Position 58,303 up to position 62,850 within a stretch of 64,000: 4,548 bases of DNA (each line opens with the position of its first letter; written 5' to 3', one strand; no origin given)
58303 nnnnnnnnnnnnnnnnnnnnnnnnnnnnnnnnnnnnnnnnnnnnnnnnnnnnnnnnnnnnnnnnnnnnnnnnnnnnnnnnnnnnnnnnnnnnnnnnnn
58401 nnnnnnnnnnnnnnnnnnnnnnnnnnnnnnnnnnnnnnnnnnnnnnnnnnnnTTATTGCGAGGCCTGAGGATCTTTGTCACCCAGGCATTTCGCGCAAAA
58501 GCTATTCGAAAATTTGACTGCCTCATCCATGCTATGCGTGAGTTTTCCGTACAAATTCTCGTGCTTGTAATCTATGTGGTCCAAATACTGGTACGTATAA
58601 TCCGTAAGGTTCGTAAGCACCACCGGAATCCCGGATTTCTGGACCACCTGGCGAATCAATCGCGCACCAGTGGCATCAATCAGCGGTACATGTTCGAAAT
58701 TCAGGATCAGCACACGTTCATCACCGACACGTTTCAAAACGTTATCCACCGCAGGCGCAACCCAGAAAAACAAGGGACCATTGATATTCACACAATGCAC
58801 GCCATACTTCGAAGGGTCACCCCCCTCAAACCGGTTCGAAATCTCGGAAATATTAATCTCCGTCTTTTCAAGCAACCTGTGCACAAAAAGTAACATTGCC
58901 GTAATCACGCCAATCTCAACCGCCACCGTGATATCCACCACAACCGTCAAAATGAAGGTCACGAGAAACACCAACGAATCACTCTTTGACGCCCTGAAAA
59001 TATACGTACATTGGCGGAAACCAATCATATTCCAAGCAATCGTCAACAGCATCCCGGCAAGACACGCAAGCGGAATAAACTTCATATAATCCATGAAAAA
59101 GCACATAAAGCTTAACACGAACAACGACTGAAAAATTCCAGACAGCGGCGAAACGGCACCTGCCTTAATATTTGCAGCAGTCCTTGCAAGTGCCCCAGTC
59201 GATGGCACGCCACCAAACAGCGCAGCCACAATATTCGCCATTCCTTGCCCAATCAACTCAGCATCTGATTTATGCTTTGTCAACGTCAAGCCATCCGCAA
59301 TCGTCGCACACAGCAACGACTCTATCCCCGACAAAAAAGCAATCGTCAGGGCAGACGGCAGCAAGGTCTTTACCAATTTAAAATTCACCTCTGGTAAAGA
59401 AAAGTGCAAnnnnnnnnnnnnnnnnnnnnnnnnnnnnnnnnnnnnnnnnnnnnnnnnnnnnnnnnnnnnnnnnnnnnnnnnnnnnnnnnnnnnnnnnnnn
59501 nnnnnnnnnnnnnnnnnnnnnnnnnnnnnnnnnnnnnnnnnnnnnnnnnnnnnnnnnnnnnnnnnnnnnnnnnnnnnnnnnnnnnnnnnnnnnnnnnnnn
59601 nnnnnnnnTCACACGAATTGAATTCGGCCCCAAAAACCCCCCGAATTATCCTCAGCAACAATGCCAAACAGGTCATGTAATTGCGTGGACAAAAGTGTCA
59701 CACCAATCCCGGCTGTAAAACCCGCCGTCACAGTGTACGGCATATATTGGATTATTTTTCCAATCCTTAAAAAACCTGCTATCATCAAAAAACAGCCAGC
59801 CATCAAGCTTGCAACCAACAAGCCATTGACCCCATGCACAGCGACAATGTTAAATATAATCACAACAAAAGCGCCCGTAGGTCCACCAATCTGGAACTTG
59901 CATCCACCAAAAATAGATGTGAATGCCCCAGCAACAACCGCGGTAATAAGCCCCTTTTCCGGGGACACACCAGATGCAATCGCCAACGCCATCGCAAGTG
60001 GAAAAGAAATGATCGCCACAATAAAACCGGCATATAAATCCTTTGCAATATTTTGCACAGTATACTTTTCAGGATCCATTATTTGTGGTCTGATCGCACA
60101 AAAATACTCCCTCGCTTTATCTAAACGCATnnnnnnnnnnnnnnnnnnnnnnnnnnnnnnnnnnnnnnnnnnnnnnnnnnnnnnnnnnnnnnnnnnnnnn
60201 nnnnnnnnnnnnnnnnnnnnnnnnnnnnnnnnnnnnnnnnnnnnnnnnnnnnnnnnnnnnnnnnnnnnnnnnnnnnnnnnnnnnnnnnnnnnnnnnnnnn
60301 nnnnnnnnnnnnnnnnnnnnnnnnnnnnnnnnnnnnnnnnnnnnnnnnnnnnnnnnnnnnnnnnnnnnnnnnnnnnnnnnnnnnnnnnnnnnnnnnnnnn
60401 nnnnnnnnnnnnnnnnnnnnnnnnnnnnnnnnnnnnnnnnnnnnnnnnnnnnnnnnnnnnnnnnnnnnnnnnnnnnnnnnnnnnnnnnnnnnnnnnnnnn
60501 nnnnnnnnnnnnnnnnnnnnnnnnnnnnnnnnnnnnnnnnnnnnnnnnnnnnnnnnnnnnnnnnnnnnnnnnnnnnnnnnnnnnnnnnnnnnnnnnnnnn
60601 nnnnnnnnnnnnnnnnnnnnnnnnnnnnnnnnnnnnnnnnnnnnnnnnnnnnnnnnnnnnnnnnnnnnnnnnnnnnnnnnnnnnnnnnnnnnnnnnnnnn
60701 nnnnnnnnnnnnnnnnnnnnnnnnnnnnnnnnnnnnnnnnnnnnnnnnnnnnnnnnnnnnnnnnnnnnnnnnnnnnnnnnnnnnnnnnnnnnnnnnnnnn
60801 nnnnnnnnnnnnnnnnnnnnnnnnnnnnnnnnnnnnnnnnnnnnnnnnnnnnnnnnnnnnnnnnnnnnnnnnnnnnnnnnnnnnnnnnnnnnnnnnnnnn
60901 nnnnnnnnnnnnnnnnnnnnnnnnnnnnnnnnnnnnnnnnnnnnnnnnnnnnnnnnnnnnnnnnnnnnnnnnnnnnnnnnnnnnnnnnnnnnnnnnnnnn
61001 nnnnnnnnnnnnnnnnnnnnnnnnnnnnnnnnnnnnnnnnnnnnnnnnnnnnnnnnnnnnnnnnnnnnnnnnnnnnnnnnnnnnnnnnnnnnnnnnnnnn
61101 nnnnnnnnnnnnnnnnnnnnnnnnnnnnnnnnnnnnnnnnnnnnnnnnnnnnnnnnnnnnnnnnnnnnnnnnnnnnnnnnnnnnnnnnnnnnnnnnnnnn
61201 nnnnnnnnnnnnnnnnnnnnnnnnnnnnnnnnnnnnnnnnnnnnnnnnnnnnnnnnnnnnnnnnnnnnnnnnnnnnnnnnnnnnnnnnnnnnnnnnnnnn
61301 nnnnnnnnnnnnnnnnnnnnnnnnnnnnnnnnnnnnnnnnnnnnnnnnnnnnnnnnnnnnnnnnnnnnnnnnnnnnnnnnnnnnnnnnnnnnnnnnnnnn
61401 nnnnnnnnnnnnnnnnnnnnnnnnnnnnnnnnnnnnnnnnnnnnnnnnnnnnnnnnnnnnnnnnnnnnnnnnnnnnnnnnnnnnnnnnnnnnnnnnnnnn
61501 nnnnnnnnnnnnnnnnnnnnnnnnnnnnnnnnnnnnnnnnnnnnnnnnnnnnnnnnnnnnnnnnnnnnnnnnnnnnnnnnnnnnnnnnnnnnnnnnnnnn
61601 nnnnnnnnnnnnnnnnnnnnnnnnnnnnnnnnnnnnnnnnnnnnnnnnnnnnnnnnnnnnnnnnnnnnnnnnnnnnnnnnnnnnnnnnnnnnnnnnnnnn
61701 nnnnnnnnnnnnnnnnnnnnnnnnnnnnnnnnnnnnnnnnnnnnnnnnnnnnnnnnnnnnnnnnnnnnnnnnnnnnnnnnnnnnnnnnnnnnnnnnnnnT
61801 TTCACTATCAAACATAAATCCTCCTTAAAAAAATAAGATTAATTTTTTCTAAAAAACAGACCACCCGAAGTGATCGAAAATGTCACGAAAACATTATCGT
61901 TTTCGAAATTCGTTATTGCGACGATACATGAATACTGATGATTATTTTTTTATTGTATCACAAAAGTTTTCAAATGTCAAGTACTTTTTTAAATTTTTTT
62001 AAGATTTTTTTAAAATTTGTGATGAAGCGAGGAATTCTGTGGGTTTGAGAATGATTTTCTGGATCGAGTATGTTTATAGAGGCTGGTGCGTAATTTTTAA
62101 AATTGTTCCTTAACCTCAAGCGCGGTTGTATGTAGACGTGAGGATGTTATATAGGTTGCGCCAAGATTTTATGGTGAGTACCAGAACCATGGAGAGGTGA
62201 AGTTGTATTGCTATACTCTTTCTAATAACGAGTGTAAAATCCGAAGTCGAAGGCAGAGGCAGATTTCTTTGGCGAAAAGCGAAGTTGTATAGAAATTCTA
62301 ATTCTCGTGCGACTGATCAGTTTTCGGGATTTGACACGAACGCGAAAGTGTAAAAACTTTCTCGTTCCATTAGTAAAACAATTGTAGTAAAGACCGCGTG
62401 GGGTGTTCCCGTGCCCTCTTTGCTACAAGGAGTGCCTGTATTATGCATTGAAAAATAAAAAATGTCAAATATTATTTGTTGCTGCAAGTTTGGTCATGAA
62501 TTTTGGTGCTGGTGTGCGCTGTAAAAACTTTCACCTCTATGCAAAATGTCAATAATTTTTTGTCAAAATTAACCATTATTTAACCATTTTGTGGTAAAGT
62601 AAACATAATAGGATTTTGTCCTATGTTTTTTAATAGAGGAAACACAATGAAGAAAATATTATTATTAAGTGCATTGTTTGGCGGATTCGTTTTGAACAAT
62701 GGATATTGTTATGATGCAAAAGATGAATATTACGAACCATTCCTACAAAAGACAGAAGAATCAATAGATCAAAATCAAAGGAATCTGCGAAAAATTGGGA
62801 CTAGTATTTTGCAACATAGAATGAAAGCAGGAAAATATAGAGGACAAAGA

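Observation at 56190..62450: Codon usage switches abruptly inside flgE, opening a GC-richer, strand-skewed block that covers tRNA-Arg, sulP and lysS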

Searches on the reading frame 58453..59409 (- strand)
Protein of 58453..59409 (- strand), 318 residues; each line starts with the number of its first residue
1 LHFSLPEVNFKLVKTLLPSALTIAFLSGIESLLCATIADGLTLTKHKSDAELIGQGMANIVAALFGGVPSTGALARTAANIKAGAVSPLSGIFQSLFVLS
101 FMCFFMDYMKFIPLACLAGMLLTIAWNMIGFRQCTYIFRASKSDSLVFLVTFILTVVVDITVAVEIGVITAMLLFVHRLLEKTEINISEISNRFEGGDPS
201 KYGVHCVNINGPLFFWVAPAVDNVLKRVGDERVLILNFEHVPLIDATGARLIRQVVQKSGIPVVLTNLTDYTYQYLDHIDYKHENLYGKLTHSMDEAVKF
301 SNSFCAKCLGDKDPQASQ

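Call 8: search_protein_families(library=ncbifam, proteins=[window:58453-59409:-])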
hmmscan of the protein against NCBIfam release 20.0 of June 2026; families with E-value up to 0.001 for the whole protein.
window:58453-59409:- (318 aa): 3 families
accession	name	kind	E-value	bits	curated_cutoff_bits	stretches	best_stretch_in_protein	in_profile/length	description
NF008660.1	PRK11660.1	equivalog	2e-72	244.4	614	1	7-295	272-559/572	C4-dicarboxylic acid transporter DauA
TIGR00815.1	sulP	subfamily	1.9e-49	168.6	380.45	1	6-281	252-549/565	sulfate permease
NF050096.1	BicarbTportBicA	equivalog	1.3e-39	136.1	880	1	3-258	232-497/547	bicarbonate transporter BicA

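Call 63: find_homologous_proteins(query=window:58453-59409:-, max_evalue=1e-60)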
Query window:58453-59409:- (318 aa): 63 proteins with E <= 1e-60 among 8000 candidates.
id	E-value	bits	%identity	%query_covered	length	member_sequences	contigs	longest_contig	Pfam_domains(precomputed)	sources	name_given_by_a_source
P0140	2.7e-202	689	100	98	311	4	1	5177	PF01740.27,PF00916.27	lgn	-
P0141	5.2e-122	425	65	96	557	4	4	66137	PF01740.27,PF00860.27,PF00916.27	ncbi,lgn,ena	-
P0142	1.6e-121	423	62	96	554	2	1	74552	PF01740.27,PF00916.27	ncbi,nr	ncbi:MAG: STAS domain-containing protein [Holosporales bacterium]|nr:STAS domain-containing protein 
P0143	3.1e-121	422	65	94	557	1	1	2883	PF01740.27,PF00916.27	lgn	-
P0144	7.8e-121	421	64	96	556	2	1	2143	PF01740.27,PF00916.27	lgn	-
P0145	6.0e-119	415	64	93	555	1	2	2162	PF01740.27,PF00916.27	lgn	-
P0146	5.2e-102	359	55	94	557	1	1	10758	PF00860.27,PF00916.27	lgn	-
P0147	3.2e-95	337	60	80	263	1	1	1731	PF01740.27,PF00916.27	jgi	jgi:SulP family sulfate permease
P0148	2.7e-69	252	44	94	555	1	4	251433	PF01740.27,PF00916.27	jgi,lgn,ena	jgi:SulP family sulfate permease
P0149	7.2e-67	244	43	94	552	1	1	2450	PF01740.27,PF00916.27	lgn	-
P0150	1.4e-66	243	42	95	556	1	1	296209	PF01740.27,PF00916.27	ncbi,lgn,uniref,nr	ncbi:SulP family inorganic anion transporter [Aquimonas voraii]|uniref:Sulfate permease, SulP family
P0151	1.5e-65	240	42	98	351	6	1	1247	PF01740.27,PF00916.27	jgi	jgi:SulP family sulfate permease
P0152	2.6e-65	239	42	95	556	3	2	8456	PF01740.27,PF00916.27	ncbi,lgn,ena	ncbi:MAG: SulP family inorganic anion transporter [Lysobacterales bacterium]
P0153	2.7e-65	239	42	95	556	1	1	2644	PF01740.27,PF00916.27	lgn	-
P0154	3.4e-65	238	42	95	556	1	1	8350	PF01740.27,PF00916.27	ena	-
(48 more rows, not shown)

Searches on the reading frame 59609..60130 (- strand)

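Call 8: search_protein_families(library=ncbifam, proteins=[window:59609-60130:-])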
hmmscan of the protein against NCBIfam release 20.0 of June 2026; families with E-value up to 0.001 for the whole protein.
window:59609-60130:- (173 aa): 3 families
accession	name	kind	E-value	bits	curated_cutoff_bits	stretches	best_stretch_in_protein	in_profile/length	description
NF008660.1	PRK11660.1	equivalog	2.9e-52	177.8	614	1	11-171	13-172/572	C4-dicarboxylic acid transporter DauA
TIGR00815.1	sulP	subfamily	4.2e-33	114.6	380.45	1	21-159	7-154/565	sulfate permease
NF050096.1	BicarbTportBicA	equivalog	2.1e-26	92.6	880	1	23-171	7-160/547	bicarbonate transporter BicA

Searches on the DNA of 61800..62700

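Call 20: search_rna_families(source=window, start=61800, end=62700, threshold=evalue, max_evalue=1, show_alignments=2)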
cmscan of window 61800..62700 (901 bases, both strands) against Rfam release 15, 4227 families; matches with E-value up to 1: 1.
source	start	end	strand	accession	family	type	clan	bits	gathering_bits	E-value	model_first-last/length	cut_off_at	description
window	62384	62426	+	RF03383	mir-1976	Gene; miRNA;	-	19.5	71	0.49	1-52/52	no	mir-1976 microRNA precursor family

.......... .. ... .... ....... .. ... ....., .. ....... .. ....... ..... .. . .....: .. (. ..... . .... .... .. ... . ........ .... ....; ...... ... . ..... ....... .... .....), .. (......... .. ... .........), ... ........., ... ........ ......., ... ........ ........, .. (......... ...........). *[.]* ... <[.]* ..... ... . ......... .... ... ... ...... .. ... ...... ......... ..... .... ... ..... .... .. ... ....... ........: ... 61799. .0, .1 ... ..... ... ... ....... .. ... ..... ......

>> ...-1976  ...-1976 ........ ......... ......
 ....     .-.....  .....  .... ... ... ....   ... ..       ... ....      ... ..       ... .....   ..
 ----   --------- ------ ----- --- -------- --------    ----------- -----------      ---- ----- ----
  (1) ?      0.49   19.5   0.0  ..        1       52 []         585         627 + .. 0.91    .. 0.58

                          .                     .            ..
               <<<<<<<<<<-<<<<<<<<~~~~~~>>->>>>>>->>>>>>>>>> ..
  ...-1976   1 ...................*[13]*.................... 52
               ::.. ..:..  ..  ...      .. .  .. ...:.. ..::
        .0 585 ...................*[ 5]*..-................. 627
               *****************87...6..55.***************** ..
